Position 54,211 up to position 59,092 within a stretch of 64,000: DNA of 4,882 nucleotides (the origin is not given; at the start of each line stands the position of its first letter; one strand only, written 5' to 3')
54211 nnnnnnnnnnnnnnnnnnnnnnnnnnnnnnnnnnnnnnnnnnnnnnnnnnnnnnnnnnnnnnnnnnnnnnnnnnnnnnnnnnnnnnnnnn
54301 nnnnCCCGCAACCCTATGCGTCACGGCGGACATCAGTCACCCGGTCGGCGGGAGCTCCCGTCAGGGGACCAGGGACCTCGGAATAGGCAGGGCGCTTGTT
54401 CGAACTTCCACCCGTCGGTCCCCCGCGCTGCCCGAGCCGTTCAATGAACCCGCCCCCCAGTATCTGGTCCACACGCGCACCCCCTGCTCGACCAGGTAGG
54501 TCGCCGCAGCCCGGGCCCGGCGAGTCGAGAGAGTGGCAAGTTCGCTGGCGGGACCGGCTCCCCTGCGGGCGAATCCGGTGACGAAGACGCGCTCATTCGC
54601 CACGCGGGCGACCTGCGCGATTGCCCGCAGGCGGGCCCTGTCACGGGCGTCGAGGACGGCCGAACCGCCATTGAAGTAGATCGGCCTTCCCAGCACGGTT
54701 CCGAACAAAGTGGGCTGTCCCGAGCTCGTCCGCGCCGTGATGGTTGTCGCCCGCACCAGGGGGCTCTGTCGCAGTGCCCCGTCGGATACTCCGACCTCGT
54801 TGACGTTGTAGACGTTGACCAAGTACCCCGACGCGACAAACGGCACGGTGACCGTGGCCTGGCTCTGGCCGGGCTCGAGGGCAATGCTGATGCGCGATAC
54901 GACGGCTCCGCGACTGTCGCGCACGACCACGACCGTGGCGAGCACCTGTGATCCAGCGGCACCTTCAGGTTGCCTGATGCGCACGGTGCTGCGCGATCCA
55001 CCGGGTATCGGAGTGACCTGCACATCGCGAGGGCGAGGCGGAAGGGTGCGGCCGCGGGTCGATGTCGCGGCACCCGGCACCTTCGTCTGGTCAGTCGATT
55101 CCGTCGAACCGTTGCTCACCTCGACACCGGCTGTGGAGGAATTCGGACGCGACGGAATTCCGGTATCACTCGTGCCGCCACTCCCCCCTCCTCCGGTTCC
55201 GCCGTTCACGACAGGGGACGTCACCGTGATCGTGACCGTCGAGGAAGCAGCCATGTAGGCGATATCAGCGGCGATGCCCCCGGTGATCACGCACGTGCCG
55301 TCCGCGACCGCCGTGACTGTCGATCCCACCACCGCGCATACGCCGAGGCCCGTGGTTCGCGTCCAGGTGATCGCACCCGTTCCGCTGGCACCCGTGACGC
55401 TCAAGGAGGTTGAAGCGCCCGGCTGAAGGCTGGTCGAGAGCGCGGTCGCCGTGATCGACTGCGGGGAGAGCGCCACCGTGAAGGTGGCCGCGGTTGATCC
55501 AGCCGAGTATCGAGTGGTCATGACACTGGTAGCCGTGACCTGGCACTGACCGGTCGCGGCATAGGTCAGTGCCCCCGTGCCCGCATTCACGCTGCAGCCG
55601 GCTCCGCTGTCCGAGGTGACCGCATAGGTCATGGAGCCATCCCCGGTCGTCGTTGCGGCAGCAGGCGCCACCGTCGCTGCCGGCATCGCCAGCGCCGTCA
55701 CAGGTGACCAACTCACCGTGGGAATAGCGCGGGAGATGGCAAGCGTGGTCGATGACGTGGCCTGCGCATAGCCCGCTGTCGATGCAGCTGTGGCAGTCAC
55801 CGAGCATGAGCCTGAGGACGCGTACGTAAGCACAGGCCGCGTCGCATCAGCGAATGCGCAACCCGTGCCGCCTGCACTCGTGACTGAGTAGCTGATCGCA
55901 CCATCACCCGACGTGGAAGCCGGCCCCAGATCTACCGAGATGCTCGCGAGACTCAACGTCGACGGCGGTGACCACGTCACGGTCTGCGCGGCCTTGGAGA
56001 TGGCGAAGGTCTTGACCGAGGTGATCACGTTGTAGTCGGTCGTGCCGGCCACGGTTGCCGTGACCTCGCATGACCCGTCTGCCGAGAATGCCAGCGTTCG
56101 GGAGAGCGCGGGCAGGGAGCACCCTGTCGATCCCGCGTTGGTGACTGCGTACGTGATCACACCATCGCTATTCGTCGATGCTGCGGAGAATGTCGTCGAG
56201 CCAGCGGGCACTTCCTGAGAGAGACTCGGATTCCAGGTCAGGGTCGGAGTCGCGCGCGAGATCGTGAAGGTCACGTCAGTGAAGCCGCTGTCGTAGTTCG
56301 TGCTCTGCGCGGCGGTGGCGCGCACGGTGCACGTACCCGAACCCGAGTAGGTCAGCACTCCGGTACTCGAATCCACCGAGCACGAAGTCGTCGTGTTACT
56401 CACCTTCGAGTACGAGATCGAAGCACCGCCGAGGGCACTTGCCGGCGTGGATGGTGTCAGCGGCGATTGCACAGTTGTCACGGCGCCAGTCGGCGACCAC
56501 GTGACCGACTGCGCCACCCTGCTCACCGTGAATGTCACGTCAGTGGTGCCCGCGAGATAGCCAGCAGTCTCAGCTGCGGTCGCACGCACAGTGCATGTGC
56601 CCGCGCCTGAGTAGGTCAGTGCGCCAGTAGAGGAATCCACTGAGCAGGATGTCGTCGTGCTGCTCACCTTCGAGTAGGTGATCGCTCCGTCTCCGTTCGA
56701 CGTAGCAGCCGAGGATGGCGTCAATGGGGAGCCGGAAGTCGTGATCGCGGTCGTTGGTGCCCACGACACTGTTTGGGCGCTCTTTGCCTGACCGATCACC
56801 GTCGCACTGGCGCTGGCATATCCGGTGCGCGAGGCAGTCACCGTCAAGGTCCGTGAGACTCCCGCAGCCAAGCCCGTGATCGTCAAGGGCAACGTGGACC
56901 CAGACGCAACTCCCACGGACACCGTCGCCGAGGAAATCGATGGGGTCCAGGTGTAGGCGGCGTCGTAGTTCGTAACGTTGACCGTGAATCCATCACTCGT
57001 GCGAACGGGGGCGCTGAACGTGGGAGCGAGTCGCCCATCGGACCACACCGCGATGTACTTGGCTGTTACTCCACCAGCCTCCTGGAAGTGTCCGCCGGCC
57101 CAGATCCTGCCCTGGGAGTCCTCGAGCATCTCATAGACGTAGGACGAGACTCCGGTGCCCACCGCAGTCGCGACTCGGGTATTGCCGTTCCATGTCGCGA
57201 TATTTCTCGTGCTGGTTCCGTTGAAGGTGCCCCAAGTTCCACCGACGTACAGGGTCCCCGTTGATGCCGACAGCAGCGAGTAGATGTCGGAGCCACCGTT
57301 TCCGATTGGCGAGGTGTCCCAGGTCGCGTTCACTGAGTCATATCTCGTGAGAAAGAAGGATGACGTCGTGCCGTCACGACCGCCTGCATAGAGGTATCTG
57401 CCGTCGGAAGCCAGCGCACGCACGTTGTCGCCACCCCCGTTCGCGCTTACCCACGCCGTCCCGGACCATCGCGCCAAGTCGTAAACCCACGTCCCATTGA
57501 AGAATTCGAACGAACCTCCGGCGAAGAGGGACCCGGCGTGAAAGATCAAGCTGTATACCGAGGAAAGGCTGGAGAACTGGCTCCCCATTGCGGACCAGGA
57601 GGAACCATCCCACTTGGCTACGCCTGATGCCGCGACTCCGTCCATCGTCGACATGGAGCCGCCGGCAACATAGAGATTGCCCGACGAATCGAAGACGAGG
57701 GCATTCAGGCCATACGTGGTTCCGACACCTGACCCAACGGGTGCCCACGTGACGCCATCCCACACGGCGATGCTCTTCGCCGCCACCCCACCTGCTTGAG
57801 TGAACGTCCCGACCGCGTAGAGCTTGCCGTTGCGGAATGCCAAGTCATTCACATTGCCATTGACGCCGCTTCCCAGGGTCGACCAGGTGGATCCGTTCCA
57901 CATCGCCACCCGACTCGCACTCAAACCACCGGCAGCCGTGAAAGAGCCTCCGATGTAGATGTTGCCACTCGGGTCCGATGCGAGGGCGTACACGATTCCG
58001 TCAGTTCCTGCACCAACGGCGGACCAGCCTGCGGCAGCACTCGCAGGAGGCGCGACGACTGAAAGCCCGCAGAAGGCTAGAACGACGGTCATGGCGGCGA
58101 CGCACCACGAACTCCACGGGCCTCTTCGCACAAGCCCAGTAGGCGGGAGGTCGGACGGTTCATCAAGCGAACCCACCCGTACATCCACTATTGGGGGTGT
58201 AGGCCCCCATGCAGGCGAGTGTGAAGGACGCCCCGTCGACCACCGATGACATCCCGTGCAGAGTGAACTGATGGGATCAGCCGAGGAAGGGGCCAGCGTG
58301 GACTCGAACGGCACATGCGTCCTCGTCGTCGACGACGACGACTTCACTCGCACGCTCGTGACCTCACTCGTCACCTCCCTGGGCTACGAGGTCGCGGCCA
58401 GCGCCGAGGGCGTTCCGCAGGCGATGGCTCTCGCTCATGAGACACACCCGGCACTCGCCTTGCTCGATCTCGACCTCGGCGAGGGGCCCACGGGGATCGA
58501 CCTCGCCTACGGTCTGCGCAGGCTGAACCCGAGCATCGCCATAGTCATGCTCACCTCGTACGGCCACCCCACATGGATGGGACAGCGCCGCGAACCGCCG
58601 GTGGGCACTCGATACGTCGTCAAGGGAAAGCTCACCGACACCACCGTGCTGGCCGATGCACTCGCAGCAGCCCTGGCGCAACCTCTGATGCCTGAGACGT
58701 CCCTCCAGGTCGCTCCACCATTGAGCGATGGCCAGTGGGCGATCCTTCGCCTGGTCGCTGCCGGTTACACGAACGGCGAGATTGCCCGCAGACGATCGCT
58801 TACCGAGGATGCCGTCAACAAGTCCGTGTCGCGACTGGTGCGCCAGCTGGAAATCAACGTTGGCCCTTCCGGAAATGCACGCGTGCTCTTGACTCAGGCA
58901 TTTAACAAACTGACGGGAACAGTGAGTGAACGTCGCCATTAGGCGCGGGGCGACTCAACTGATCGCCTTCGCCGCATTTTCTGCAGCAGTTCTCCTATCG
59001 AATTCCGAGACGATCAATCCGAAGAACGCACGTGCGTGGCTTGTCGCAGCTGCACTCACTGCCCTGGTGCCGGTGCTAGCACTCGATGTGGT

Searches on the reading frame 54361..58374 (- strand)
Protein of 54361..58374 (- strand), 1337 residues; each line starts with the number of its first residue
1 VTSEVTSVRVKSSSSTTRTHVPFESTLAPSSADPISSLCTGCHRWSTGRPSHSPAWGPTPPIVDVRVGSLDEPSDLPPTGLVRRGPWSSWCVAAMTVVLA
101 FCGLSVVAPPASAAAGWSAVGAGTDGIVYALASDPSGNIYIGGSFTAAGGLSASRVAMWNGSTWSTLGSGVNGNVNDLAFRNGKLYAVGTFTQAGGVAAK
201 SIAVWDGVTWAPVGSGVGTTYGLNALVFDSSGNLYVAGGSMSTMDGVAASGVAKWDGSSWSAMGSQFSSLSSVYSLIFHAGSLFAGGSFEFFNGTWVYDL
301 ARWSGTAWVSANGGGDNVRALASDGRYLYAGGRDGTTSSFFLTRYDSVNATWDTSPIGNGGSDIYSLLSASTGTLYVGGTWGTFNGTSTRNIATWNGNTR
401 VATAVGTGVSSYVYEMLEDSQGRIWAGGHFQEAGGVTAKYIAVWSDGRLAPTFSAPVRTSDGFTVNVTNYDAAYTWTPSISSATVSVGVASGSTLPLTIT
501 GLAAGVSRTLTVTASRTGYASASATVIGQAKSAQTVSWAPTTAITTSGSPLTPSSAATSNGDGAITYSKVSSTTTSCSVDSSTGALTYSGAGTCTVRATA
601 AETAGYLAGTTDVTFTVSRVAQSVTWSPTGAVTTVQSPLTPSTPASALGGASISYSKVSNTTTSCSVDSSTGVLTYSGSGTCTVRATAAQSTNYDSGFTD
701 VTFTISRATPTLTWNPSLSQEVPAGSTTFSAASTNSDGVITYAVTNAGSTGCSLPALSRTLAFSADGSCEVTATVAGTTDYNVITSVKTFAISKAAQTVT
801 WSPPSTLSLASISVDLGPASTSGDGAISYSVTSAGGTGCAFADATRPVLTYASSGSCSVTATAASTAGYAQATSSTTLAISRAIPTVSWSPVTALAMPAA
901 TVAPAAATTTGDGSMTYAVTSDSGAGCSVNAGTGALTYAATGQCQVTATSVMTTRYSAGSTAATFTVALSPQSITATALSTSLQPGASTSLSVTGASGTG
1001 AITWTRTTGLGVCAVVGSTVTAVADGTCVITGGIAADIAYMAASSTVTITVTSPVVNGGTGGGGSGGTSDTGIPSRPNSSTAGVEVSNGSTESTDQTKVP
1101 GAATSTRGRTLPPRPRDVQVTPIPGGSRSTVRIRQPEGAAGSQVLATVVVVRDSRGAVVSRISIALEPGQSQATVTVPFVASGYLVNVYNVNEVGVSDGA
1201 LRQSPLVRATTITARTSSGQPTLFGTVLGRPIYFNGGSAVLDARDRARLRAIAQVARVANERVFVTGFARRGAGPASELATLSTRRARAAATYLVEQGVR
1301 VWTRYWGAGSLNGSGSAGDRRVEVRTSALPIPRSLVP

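Call 65: search_protein_families(library=pfam, proteins=[window:54361-58374:-], max_evalue=0.01)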
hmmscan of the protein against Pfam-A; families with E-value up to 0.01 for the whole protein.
window:54361-58374:- (1337 aa): 4 families
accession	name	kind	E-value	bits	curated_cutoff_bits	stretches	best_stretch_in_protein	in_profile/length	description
PF12768.13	Rax2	-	4.1e-10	39.9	28.8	1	125-276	23-175/254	Rax2 C-terminal beta propeller domain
PF00691.25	OmpA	-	2.5e-09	37.8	27.2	1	1233-1300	1-70/98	OmpA family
PF07494.17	Reg_prop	-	2.9e-07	30.3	20.4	0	410-428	4-22/24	Two component regulator propeller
PF17164.10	DUF5122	-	0.0028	18.3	27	0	135-157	2-24/36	Domain of unknown function (DUF5122) beta-propeller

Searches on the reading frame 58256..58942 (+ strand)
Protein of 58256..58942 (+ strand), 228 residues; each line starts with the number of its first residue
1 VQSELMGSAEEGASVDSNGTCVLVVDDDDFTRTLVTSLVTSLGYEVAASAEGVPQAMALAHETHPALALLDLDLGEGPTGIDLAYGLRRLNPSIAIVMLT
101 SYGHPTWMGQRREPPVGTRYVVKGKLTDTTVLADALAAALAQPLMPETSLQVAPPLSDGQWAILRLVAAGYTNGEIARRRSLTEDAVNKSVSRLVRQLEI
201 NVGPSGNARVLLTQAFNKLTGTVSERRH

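Call 35: search_protein_families(library=pfam, proteins=[window:58256-58942:+], max_evalue=0.0001)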
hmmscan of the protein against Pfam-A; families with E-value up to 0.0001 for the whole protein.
window:58256-58942:+ (228 aa): 2 families
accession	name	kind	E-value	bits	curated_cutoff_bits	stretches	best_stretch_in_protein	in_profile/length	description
PF00072.30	Response_reg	-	1e-12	48.7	30.2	1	22-104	1-81/111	Response regulator receiver domain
PF00196.25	GerE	-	1.7e-06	28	23.5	1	155-200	2-47/57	Bacterial regulatory proteins, luxR family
